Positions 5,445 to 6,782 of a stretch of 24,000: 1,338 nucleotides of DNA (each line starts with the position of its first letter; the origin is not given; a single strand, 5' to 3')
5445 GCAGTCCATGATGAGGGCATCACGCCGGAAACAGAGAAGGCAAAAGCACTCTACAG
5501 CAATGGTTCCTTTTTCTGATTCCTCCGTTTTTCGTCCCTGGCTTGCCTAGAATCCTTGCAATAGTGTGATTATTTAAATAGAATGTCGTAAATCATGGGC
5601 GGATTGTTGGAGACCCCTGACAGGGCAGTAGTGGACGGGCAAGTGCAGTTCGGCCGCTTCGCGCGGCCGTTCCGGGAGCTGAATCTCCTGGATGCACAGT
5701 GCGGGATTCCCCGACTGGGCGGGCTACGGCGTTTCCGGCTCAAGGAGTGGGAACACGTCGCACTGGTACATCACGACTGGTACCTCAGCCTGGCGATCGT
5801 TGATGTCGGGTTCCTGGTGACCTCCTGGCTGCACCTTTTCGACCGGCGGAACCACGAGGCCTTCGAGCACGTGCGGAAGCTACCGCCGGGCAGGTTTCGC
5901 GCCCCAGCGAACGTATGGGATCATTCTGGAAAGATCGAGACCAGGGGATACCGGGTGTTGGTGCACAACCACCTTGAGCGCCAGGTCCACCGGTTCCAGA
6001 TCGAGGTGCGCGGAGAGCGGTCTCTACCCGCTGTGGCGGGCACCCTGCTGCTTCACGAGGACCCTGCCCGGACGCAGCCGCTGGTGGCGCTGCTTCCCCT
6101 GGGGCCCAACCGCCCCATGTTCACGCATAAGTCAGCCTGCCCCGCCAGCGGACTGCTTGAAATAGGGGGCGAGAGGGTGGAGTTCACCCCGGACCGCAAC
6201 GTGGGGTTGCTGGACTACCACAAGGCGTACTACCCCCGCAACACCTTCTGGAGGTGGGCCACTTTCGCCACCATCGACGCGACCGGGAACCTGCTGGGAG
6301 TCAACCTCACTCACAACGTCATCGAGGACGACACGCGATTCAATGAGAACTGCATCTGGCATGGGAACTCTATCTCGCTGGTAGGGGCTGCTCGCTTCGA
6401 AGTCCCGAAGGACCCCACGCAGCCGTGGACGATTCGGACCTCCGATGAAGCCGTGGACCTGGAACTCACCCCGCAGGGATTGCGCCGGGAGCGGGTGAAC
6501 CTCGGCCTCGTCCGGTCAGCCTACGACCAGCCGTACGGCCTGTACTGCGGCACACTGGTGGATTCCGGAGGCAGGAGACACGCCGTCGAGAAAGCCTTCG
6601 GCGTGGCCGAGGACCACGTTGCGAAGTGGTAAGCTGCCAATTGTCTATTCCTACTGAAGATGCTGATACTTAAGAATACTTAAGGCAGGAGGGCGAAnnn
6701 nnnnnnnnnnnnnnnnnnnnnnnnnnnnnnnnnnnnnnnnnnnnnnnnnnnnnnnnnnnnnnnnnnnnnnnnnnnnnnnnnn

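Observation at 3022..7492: Heliorhodopsin embedded in a peroxide-defence neighbourhood of a probable anaerobe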

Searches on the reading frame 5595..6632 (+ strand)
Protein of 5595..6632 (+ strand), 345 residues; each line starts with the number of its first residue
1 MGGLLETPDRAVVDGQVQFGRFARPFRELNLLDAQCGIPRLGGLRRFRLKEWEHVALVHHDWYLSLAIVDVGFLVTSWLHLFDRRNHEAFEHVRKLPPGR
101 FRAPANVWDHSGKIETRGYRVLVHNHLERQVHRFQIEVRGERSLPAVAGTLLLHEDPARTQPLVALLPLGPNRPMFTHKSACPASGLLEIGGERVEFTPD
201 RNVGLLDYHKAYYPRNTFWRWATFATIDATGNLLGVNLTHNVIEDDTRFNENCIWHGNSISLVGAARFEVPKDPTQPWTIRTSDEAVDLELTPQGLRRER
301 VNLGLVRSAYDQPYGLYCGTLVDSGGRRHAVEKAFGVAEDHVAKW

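Call 6: search_protein_families(library=pfam, proteins=[window:5595-6632:+])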
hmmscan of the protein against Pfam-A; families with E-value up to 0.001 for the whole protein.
window:5595-6632:+ (345 aa): 1 family
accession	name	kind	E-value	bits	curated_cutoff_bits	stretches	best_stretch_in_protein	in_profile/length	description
PF10974.15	DUF2804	-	1.7e-51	175.8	26.9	1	15-345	15-339/339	Domain of unknown function (DUF2804)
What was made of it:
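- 5595..6632 (+): DUF2804 protein, 345 aa. Predicted soluble double beta-barrel enzyme. Pfam PF10974 1.7e-51 (call 6).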

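Call 18: find_homologous_proteins(query=window:5595-6629:+)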
Query window:5595-6629:+ (345 aa): 128 proteins with E <= 0.001 among 5643 candidates; the best 120 are listed.
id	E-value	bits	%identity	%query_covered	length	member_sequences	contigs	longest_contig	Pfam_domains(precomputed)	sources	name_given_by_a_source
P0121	2.1e-234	795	99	99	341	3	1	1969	PF10974.16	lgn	-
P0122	4.7e-219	745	92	100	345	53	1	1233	PF10974.16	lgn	-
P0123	6.1e-218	741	91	100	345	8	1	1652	PF10974.16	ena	-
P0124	1.5e-217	740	91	100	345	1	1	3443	PF10974.16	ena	-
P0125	2.2e-211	720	88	100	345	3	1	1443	PF10974.16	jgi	jgi:hypothetical protein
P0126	5.1e-209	712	88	100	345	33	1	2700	PF10974.16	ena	-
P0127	6.2e-209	711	86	100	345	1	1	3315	PF10974.16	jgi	jgi:hypothetical protein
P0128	1.7e-208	710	86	100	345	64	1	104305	PF10974.16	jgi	jgi:hypothetical protein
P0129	5.0e-207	705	86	100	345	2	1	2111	PF10974.16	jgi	jgi:hypothetical protein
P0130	5.1e-206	702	86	100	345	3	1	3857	PF10974.16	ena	-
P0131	4.3e-204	696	83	100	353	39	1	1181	PF10974.16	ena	-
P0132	2.0e-203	693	84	100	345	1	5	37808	PF10974.16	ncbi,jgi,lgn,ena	-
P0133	7.1e-203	692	83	100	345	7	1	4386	PF10974.16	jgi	-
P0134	1.1e-202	691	83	100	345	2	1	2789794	PF10974.16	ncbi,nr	ncbi:MAG: DUF2804 domain-containing protein [Dehalococcoidia bacterium]|nr:MAG: DUF2804 domain-conta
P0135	1.1e-200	684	84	100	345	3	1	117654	PF10974.16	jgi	-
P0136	8.9e-200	681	82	100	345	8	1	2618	PF10974.16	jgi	jgi:hypothetical protein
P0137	1.8e-199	680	83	100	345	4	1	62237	PF10974.16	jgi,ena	-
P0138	3.2e-199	680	81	100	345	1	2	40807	PF10974.16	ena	-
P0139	7.7e-198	675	81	100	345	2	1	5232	PF10974.16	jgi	jgi:hypothetical protein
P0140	3.9e-196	669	81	100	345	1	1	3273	PF10974.16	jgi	jgi:hypothetical protein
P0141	6.5e-196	669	81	100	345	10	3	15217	PF10974.16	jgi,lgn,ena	-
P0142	1.3e-195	668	82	99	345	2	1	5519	PF10974.16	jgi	jgi:hypothetical protein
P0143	1.9e-195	667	81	99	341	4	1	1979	PF10974.16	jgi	jgi:hypothetical protein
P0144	7.5e-195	665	81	100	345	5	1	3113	PF10974.16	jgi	jgi:hypothetical protein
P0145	4.0e-193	660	81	100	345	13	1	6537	PF10974.16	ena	-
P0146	7.9e-192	655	79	100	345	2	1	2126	PF10974.16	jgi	-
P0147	2.1e-191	654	79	99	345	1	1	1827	PF10974.16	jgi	jgi:hypothetical protein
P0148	4.1e-191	653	77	100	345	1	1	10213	PF10974.16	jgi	jgi:hypothetical protein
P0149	5.9e-191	652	78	100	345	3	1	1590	PF10974.16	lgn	-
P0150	9.0e-191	652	78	100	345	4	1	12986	PF10974.16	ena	-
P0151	5.5e-190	649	78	100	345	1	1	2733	PF10974.16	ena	-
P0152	6.7e-190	649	78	100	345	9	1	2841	PF10974.16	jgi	jgi:hypothetical protein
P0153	7.3e-190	649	79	100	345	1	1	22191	PF10974.16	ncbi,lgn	-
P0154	2.0e-189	647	79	100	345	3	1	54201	PF10974.16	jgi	jgi:hypothetical protein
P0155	4.2e-189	646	78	100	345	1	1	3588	PF10974.16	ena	-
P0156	5.6e-189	646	79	100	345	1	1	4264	PF10974.16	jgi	jgi:hypothetical protein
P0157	2.2e-188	644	77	100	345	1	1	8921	PF10974.16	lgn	-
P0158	2.4e-188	644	79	99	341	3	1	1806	PF10974.16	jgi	jgi:hypothetical protein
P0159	7.7e-187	639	78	100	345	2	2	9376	PF10974.16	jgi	jgi:hypothetical protein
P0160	3.7e-186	637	76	100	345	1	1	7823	PF10974.16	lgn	-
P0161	8.7e-186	635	78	100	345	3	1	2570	PF10974.16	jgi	jgi:hypothetical protein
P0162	1.0e-185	635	77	100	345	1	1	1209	PF10974.16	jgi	jgi:hypothetical protein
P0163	2.1e-185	634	76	99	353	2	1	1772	PF10974.16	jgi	jgi:hypothetical protein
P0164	3.1e-185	634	76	100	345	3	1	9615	PF10974.16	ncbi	-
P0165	3.1e-185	634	75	99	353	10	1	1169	PF10974.16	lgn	-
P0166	7.8e-185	632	77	100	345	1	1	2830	PF10974.16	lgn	-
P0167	2.4e-184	631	76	99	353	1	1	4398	PF10974.16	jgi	jgi:hypothetical protein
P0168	6.9e-184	629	75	100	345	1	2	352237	PF10974.16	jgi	jgi:hypothetical protein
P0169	1.7e-183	628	76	100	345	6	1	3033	PF10974.16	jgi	jgi:hypothetical protein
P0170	3.5e-183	627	76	100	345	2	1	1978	PF10974.16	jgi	jgi:hypothetical protein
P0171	2.7e-182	624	75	100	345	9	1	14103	PF10974.16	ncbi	-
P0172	7.9e-182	622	75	99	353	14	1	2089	PF10974.16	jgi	jgi:hypothetical protein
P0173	8.4e-182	622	74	100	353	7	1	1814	PF10974.16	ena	-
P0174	1.8e-180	618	74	100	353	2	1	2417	PF10974.16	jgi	-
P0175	2.2e-180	618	74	99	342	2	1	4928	PF10974.16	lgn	-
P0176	5.1e-180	616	74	100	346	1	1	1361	PF10974.16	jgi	jgi:hypothetical protein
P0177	6.5e-180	616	73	99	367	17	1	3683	PF10974.16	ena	-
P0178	2.1e-179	614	73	99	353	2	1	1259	PF10974.16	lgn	-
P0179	7.2e-179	613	73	99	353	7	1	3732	PF10974.16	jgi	-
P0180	2.6e-177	607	72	99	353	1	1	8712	PF10974.16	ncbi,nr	ncbi:MAG: DUF2804 domain-containing protein [Dehalococcoidia bacterium]|nr:DUF2804 domain-containing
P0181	1.4e-176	605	74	100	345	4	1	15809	PF10974.16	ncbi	-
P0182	1.3e-175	602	75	100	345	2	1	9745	PF10974.16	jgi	-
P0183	2.4e-162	558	69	100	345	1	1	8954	PF10974.16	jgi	-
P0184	9.5e-158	543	84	77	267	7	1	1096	PF10974.16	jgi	jgi:hypothetical protein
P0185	5.2e-153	527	76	83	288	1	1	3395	PF10974.16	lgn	-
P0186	2.0e-143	496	83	73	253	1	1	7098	PF10974.16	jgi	jgi:hypothetical protein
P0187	2.1e-143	496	77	78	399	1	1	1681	PF02742.22,PF01325.26,PF10974.16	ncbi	-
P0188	8.5e-128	445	54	100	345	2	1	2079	PF10974.16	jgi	-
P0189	7.4e-126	438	83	65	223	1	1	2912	PF10974.16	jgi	jgi:hypothetical protein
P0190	6.6e-125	435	54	99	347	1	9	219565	PF10974.16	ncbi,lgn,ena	-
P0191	1.6e-123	431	54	99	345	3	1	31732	PF10974.16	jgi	jgi:hypothetical protein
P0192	2.3e-121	423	52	100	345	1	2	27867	PF10974.16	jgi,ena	jgi:hypothetical protein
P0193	3.9e-121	423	54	99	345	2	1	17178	PF10974.16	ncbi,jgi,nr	ncbi:MAG: DUF2804 domain-containing protein [Deltaproteobacteria bacterium]|nr:DUF2804 domain-contai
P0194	5.7e-121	422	52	99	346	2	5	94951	PF10974.16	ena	-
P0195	2.6e-120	420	76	67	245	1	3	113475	PF10974.16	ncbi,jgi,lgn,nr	ncbi:MAG: DUF2804 family protein [Chloroflexi bacterium]|nr:DUF2804 family protein [Chloroflexota ba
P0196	5.5e-120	419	76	68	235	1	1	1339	PF10974.16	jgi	jgi:hypothetical protein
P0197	1.0e-119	418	51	99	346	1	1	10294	PF10974.16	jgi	-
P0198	5.6e-115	402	51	100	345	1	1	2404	PF10974.16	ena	-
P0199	2.2e-108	381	54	92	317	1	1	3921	PF10974.16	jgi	-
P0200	2.5e-99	351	49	100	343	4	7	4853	PF10974.16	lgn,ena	-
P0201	3.6e-99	350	48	100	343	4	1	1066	PF10974.16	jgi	-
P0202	4.9e-99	350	48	100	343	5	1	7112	PF10974.16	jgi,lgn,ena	-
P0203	3.4e-97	344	46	99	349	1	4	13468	PF10974.16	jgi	-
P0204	2.8e-96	341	45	99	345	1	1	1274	PF10974.16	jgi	jgi:hypothetical protein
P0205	3.3e-96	341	48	100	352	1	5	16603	PF10974.16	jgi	-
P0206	3.2e-92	328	45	100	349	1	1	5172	PF10974.16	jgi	jgi:hypothetical protein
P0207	9.1e-92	326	48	100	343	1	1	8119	PF10974.16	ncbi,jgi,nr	ncbi:MAG: DUF2804 domain-containing protein [Deltaproteobacteria bacterium]|nr:DUF2804 domain-contai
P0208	3.2e-88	314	44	100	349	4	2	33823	PF10974.16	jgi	-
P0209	5.4e-88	314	46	99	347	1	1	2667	PF10974.16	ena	-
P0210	3.9e-87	311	45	100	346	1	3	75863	PF10974.16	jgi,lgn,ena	jgi:hypothetical protein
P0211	7.6e-87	310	43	100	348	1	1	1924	PF10974.16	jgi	-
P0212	3.7e-86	308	46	88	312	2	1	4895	PF10974.16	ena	-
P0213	1.3e-85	306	41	100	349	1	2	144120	PF10974.16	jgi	jgi:Domain of unknown function (DUF2804), C-terminal/Domain of unknown function (DUF2804), N-termina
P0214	1.6e-85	305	46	98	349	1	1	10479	PF10974.16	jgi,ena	-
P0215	1.3e-84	303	46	98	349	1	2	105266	PF10974.16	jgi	jgi:Domain of unknown function (DUF2804), C-terminal/Domain of unknown function (DUF2804), N-termina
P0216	1.9e-83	299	44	100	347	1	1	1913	PF10974.16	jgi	jgi:hypothetical protein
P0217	2.1e-83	299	44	98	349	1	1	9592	PF10974.16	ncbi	-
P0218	4.4e-83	297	43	96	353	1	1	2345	PF10974.16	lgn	-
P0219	1.6e-82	296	79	46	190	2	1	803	PF10974.16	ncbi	-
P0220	1.7e-82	296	45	98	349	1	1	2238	PF10974.16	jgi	-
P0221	1.2e-81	293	43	98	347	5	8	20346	PF10974.16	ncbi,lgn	-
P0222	1.3e-81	293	42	100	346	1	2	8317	PF10974.16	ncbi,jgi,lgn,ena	-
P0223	3.7e-81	291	42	99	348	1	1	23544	PF10974.16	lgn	-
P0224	7.3e-81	290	43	98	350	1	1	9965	PF10974.16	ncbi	-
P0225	2.0e-79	285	39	100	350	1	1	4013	PF10974.16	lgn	-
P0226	2.2e-79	285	39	99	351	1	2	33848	PF10974.16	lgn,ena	-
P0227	1.2e-77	280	43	98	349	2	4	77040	PF10974.16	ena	-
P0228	7.6e-77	277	39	99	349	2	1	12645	PF10974.16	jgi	jgi:Domain of unknown function (DUF2804), C-terminal/Domain of unknown function (DUF2804), N-termina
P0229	1.1e-76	276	41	96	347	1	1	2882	PF10974.16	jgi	-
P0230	1.3e-76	276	38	97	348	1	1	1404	PF10974.16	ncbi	-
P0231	1.2e-75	273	73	49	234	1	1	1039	PF10974.16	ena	-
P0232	4.9e-74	268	41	99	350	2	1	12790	PF10974.16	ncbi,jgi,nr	ncbi:MAG: DUF2804 domain-containing protein [Polyangia bacterium]|jgi:hypothetical protein|nr:DUF280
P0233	5.7e-74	267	39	99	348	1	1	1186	PF10974.16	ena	-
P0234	1.6e-73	266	43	99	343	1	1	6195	PF10974.16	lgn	-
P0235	4.2e-71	258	40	99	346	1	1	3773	PF10974.16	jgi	jgi:hypothetical protein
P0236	2.5e-70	255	39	98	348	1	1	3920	PF10974.16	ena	-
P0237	3.3e-67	245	38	99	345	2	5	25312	PF10974.16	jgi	-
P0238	1.9e-66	243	35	99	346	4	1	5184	PF10974.16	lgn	-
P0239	2.3e-66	242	40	99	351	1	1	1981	PF10974.16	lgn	-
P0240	1.4e-64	237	45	73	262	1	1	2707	PF10974.16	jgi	jgi:hypothetical protein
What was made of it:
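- DUF2804 also occurs in diderm Deltaproteobacteria (call 18).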

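Call 20: find_encoding_contigs(protein=P0134, flank=8000, max_places=2)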
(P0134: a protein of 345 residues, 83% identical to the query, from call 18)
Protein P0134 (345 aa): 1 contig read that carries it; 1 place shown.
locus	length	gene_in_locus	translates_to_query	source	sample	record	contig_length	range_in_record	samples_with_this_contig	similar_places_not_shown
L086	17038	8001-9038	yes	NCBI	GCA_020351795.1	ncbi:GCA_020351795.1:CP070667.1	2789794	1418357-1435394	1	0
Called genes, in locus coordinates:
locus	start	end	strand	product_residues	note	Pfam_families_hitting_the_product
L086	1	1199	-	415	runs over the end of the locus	PF00108:Thiolase_N, PF02803:Thiolase_C, PF22691:Thiolase_C_1 (weak)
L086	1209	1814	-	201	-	PF01558:POR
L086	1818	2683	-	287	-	PF02775:TPP_enzyme_C, PF00037:Fer4 (weak)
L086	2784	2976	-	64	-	PF01894:YjbQ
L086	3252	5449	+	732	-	PF00069:Pkinase, PF07714:PK_Tyr_Ser-Thr, PF24782:WD40_MABP1-WDR62_2nd, PF24807:WD40_CDC20-Fz, PF25171:Beta-prop_WDR36-Utp21_1st, PF25173:Beta-prop_WDR3_1st, PF25174:Beta-prop_THOC3, PF25175:Beta-prop_WDR5, +58 more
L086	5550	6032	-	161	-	PF07690:MFS_1 (weak), PF13347:MFS_2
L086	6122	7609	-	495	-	PF00884:Sulfatase, PF01663:Phosphodiest (weak), PF16347:SGSH_C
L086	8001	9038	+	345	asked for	PF10974:DUF2804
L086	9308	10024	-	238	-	PF02754:CCG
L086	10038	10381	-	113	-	-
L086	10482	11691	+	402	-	PF22627:AglB_core-like, PF21436:STT3-PglB_core (weak)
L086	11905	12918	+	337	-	PF00535:Glycos_transf_2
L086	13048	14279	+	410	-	PF13439:Glyco_transf_4, PF13579:Glyco_trans_4_4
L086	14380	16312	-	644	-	PF00890:FAD_binding_2 (faint), PF01134:GIDA (weak), PF07992:Pyr_redox_2, PF12831:FAD_oxidored (weak), PF00070:Pyr_redox, PF02852:Pyr_redox_dim, PF01740:STAS, PF13466:STAS_2, +5 more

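Call 21: find_encoding_contigs(protein=P0128, flank=8000, max_places=2)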
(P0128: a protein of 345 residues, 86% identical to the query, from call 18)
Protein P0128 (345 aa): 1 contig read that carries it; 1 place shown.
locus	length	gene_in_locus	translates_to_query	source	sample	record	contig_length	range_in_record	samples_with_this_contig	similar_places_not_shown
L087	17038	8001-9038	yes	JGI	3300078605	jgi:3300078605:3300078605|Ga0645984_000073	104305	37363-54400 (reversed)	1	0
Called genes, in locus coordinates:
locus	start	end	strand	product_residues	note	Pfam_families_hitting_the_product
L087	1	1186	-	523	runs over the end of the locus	-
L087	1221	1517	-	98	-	PF22271:DUF6955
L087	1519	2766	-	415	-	PF14306:PUA_2, PF01747:ATP-sulfurylase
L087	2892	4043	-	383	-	PF00685:Sulfotransfer_1 (weak), PF13469:Sulfotransfer_3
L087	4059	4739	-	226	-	PF01583:APS_kinase, PF13671:AAA_33 (weak)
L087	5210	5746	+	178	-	PF12802:MarR_2 (weak)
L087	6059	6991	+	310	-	PF01073:3Beta_HSD, PF01370:Epimerase, PF02719:Polysacc_synt_2 (weak), PF04321:RmlD_sub_bind, PF05368:NmrA, PF07993:NAD_binding_4, PF13460:NAD_binding_10, PF16363:GDP_Man_Dehyd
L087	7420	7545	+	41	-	-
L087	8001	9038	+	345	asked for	PF10974:DUF2804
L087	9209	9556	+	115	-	PF00196:GerE, PF04545:Sigma70_r4 (weak), PF08281:Sigma70_r4_2 (weak)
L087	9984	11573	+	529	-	PF00890:FAD_binding_2 (weak), PF01266:DAO (faint), PF01494:FAD_binding_3 (weak), PF01946:Thi4 (weak), PF12831:FAD_oxidored (weak), PF13450:NAD_binding_8, PF01593:Amino_oxidase (weak)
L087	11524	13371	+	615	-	PF02730:AFOR_N, PF01314:AFOR_C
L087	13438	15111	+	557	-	PF01134:GIDA (faint), PF01266:DAO (faint), PF01593:Amino_oxidase (faint), PF01946:Thi4 (weak), PF03486:HI0933_like (faint), PF07992:Pyr_redox_2 (faint), PF12831:FAD_oxidored (weak), PF13450:NAD_binding_8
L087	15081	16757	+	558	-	PF01946:Thi4 (weak), PF01266:DAO, PF01593:Amino_oxidase, PF13450:NAD_binding_8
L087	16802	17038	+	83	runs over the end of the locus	-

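Call 22: find_encoding_contigs(protein=P0135, flank=8000, max_places=2)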
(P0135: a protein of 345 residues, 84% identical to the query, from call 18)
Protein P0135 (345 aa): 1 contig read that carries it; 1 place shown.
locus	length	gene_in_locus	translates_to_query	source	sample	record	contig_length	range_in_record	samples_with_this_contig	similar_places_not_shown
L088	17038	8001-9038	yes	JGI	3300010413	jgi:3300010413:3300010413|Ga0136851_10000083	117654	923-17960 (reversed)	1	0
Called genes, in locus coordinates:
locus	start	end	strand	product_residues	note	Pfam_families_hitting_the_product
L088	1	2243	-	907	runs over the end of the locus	PF13302:Acetyltransf_3, PF00583:Acetyltransf_1, PF13420:Acetyltransf_4 (weak), PF13508:Acetyltransf_7 (weak), PF02629:CoA_binding, PF13380:CoA_binding_2, PF13607:Succ_CoA_lig, PF13549:ATP-grasp_5, +2 more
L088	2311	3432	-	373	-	PF02163:Peptidase_M50, PF13398:Peptidase_M50B (weak), PF00571:CBS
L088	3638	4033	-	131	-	PF01880:Desulfoferrodox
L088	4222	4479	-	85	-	-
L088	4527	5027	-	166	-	PF02915:Rubrerythrin, PF13668:Ferritin_2 (weak)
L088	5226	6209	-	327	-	PF00753:Lactamase_B, PF21221:B_lactamase-like_C (weak)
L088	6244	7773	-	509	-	PF01039:Carboxyl_trans, PF03255:ACCA (weak)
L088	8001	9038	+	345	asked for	PF10974:DUF2804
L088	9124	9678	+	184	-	PF13302:Acetyltransf_3, PF00583:Acetyltransf_1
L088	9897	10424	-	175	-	PF12850:Metallophos_2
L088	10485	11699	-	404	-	PF02515:CoA_transf_3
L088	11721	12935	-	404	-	PF02515:CoA_transf_3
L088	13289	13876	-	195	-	-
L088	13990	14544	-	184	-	PF19620:DUF6125 (weak), PF14196:ATC_hydrolase (weak)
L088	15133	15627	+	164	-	PF17932:TetR_C_24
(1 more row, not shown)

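Call 31: search_protein_families(library=ncbifam, proteins=[window:5595-6632:+], max_evalue=0.01)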
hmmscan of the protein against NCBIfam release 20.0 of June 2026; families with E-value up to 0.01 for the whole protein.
window:5595-6632:+ (345 aa): 0 families

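Call 47: search_solved_structures(query=A2, max_evalue=1)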
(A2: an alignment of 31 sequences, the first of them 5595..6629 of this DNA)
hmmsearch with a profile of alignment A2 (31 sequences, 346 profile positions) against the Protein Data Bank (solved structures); distinct sequences matched with E-value up to 1: 1.
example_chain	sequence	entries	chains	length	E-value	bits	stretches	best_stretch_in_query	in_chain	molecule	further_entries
3wlx_B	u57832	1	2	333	0.91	11.6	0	211-266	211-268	Low specificity L-threonine aldolase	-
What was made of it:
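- Closest known: Kievitone hydratase, CghA and 25-phosphosteroid lyase. Different: There is no sequence-level relationship to any solved structure (call 47).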

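Call 48: search_protein_families(library=pfam, proteins=[window:5595-6632:+], max_evalue=10)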
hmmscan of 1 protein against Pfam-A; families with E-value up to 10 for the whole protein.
window:5595-6632:+ (345 aa): 1 family
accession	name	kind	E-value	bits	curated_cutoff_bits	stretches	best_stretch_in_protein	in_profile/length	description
PF10974.15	DUF2804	-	1.7e-51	175.8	26.9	1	15-345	15-339/339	Domain of unknown function (DUF2804)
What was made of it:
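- Tried and rejected: Sequence-profile search of DUF2804 against the PDB, and a low-threshold Pfam scan: no relative (calls 47, 48).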

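Call 53: predict_structure(alignment_id=A2)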
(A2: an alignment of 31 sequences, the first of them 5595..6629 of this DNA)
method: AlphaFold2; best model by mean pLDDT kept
length: 345 residues; sequences in the alignment: 31
mean_pLDDT: 95.3   pTM: 0.92
mean pLDDT of the five models: 95.3, 95.1, 95.0, 94.8, 94.8
residues with pLDDT >= 90: 319; 70-90: 24; 50-70: 1; < 50: 1
segments of 3 or more residues with pLDDT < 50: none
pLDDT, mean of each block of 10 residues (from residue 1): 87 97 96 93 90 96 96 94 96 93 91 96 97 98 95 95 97 97 98 96 97 96 95 96 94 96 98 98 98 96 87 98 96 97 94
secondary structure, 60 per line:
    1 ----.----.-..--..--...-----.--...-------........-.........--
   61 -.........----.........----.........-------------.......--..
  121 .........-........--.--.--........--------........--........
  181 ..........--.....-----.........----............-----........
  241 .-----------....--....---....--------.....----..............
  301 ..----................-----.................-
elements in order: E20-22 H41-48 E50-58 E62-70 E75-83 E88-96 E110-116 E119-126 E131-138 E147-154 E163-170 E173-190 E193-197 E203-211 E216-227 E233-241 E253-256 E259-262 E266-269 E278-282 E287-302 E307-322 E328-344
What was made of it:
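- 5595..6632 (+): AF2 model pLDDT 95.3, pTM 0.92 (call 53).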
